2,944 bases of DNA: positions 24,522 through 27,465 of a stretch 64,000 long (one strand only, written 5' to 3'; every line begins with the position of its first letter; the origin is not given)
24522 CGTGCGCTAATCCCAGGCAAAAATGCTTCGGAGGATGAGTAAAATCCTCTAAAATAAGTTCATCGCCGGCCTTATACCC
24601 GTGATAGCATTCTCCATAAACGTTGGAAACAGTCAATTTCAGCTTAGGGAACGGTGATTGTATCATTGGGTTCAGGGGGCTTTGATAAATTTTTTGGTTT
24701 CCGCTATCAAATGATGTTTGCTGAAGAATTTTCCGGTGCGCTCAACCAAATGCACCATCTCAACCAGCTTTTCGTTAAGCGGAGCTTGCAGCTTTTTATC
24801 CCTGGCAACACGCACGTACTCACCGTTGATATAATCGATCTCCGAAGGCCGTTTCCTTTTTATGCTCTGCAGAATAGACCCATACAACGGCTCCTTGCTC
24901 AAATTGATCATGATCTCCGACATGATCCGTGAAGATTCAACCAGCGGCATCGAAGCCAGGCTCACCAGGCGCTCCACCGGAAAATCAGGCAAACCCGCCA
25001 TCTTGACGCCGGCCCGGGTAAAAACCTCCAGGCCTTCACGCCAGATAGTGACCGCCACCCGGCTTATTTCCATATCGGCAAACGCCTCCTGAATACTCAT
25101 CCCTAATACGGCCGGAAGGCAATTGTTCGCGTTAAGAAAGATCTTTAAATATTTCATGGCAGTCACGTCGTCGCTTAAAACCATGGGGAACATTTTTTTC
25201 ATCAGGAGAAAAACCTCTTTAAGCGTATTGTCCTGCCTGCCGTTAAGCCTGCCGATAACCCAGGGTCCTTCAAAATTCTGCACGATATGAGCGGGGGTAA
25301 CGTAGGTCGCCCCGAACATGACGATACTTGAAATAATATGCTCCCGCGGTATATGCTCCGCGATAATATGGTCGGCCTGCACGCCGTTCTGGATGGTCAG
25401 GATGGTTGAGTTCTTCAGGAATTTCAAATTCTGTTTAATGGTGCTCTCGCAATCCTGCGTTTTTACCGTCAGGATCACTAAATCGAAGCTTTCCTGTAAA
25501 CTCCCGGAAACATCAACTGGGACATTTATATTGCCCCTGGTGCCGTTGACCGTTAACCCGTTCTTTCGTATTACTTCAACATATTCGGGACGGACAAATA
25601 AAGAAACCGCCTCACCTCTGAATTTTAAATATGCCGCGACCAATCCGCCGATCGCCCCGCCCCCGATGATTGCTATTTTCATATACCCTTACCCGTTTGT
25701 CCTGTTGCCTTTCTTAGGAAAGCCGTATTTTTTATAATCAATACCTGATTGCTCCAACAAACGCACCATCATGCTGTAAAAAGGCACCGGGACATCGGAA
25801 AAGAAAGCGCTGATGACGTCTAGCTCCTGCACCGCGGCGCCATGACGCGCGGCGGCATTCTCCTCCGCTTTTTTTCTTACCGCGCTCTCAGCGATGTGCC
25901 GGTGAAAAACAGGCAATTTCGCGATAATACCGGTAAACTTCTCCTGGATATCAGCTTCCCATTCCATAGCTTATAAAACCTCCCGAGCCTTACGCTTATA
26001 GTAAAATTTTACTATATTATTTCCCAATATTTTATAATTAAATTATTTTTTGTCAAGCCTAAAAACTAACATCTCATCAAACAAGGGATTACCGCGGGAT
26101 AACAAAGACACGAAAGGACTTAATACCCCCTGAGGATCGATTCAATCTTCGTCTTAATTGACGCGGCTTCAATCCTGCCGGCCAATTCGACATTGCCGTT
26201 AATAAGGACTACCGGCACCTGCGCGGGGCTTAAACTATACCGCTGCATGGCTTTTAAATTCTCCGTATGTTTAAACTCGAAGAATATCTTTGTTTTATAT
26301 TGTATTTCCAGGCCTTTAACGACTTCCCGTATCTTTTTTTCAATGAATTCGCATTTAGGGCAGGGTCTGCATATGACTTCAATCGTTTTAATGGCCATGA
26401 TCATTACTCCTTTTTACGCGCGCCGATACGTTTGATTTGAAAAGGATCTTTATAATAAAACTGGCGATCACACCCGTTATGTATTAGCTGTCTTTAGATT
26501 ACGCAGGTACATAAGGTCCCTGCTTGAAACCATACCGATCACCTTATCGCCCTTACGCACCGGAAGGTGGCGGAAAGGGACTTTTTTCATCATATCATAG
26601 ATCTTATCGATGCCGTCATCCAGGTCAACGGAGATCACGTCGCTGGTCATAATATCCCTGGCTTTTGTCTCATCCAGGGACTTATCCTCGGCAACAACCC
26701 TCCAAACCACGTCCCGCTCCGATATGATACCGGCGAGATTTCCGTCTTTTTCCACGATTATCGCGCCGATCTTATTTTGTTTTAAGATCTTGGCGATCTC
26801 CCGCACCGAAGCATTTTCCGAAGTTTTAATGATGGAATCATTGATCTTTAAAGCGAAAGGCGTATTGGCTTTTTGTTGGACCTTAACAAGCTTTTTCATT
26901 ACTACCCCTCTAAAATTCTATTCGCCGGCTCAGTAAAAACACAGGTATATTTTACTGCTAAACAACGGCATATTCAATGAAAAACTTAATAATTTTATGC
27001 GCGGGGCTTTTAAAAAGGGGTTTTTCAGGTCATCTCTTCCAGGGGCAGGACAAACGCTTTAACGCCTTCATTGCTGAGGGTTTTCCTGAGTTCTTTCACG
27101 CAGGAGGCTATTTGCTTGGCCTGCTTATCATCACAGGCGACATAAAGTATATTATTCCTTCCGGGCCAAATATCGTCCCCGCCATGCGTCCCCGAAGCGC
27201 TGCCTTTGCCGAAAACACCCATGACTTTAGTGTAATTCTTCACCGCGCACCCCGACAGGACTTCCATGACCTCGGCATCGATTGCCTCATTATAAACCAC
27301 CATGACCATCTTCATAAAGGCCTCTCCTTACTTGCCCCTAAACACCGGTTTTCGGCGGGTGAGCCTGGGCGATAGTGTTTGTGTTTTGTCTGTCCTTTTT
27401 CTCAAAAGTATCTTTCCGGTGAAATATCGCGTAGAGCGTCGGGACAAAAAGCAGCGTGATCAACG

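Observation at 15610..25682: Type II PKS-like biosynthetic cluster with an active KS-alpha plus dead KS-beta pair, ACP, B12-radical-SAM and three cyclase-type genes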

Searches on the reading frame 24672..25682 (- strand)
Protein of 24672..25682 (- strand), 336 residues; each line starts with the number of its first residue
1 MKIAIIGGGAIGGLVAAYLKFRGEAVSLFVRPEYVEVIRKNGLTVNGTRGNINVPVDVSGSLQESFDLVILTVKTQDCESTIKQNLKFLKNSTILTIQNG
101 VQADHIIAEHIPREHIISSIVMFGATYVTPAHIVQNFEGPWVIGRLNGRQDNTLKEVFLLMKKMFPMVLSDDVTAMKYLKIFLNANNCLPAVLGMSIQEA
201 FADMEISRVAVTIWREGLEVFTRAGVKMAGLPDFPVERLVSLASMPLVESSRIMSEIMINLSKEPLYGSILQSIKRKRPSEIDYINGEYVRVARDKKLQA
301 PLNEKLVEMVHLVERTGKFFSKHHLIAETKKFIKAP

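Call 4: search_protein_families(library=pfam, proteins=[window:24672-25682:-], max_evalue=0.01)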
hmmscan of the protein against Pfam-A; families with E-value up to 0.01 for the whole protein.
window:24672-25682:- (336 aa): 4 families
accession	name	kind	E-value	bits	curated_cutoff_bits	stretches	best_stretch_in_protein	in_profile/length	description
PF02558.23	ApbA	-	1.7e-32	112.6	22.2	1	3-147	1-149/150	Ketopantoate reductase PanE/ApbA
PF08546.17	ApbA_C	-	9.2e-18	65.2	22.7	1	173-314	2-125/125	Ketopantoate reductase PanE/ApbA C terminal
PF01210.29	NAD_Gly3P_dh_N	-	0.00021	21.7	23.1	1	2-112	1-123/158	NAD-dependent glycerol-3-phosphate dehydrogenase N-terminus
PF03807.23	F420_oxidored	-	0.0023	19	21.6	1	2-99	1-93/94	NADP oxidoreductase coenzyme F420-dependent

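Call 5: search_protein_families(library=ncbifam, proteins=[window:24672-25682:-], max_evalue=0.01)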
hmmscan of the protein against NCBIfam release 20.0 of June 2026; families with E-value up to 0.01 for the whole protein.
window:24672-25682:- (336 aa): 22 families
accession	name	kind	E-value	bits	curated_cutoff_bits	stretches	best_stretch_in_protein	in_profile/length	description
TIGR00745.1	apbA_panE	subfamily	5.7e-52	176.9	141.35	1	2-315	1-303/305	2-dehydropantoate 2-reductase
NF006083.0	PRK08229.1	equivalog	1.2e-40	139.5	371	1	1-330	3-335/341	2-dehydropantoate 2-reductase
NF005091.0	PRK06522.2-2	equivalog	1.1e-36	126.5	252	1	1-314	2-297/302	2-dehydropantoate 2-reductase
NF005092.1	PRK06522.2-3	equivalog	2.3e-34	118.9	500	2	1-229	1-230/296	2-dehydropantoate 2-reductase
NF005088.0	PRK06522.1-2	subfamily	5.6e-31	107.8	371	1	1-315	1-303/308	2-dehydropantoate 2-reductase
NF005093.0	PRK06522.2-4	equivalog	4.5e-25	88.6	308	1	1-195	4-201/304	2-dehydropantoate 2-reductase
NF005089.0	PRK06522.1-4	subfamily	2.5e-23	83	223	2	1-101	1-104/326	2-dehydropantoate 2-reductase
NF005087.0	PRK06522.1-1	equivalog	6.2e-23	81.3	351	2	1-185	1-181/296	2-dehydropantoate 2-reductase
NF005094.0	PRK06522.2-5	equivalog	1.7e-19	70.3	382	1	1-302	1-290/307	2-dehydropantoate 2-reductase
NF004887.0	PRK06249.1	equivalog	1.8e-18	66.8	360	1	1-240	6-254/316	putative 2-dehydropantoate 2-reductase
NF009541.0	PRK12921.1-1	equivalog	2.2e-18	66.6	338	1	2-309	7-288/297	oxidoreductase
NF004311.0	PRK05708.1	equivalog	6.6e-14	51.4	378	2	2-185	4-189/305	putative 2-dehydropantoate 2-reductase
NF009543.0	PRK12921.1-5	equivalog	1.6e-13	50.5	339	2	1-136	1-140/305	oxidoreductase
NF009542.0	PRK12921.1-4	equivalog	4.3e-11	42.6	288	1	1-228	2-216/286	oxidoreductase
NF005090.0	PRK06522.2-1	equivalog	2.5e-10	40.1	496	1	1-196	3-199/296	2-dehydropantoate 2-reductase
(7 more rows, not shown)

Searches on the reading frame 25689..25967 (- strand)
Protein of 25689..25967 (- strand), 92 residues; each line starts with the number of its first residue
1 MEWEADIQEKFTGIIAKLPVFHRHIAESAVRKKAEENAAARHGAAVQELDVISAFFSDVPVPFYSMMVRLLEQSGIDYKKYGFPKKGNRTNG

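Call 6: search_protein_families(library=pfam, proteins=[window:25689-25967:-], max_evalue=0.01)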
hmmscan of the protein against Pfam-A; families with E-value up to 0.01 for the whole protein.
window:25689-25967:- (92 aa): 1 family
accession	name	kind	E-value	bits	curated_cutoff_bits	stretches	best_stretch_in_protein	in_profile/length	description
PF11084.13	DUF2621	-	0.0011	19.4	27.7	1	3-81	57-135/139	Protein of unknown function (DUF2621)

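Call 19: search_protein_families(library=pfam, proteins=[window:25689-25967:-], max_evalue=1)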
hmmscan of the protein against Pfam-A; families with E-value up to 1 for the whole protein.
window:25689-25967:- (92 aa): 3 families
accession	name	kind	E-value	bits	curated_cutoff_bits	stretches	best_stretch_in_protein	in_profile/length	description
PF11084.13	DUF2621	-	0.0011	19.4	27.7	1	3-81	57-135/139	Protein of unknown function (DUF2621)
PF08369.16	PCP_red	-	0.025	15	32.5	1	15-46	9-36/45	Proto-chlorophyllide reductase 57 kD subunit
PF08523.15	MBF1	-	0.059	14.3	22.2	1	26-47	15-36/73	Multiprotein bridging factor 1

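Call 50: search_protein_families(library=ncbifam, proteins=[window:25689-25967:-], max_evalue=0.001)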
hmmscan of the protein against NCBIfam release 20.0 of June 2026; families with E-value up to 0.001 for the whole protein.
window:25689-25967:- (92 aa): 0 families

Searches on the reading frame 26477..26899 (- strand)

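Call 6: search_protein_families(library=pfam, proteins=[window:26477-26899:-], max_evalue=0.01)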
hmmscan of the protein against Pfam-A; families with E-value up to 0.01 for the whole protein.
window:26477-26899:- (140 aa): 1 family
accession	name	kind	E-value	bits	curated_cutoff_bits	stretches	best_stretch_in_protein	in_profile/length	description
PF00571.33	CBS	-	4.4e-22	78.6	24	2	80-131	1-53/57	CBS domain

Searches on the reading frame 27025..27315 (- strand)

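Call 73: search_protein_families(library=pfam, proteins=[window:27025-27315:-], max_evalue=0.00001)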
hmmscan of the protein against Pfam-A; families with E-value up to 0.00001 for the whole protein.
window:27025-27315:- (96 aa): 1 family
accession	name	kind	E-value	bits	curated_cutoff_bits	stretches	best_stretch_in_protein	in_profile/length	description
PF00543.27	P-II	-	8.4e-09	36.1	25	1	1-95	1-95/102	Nitrogen regulatory protein P-II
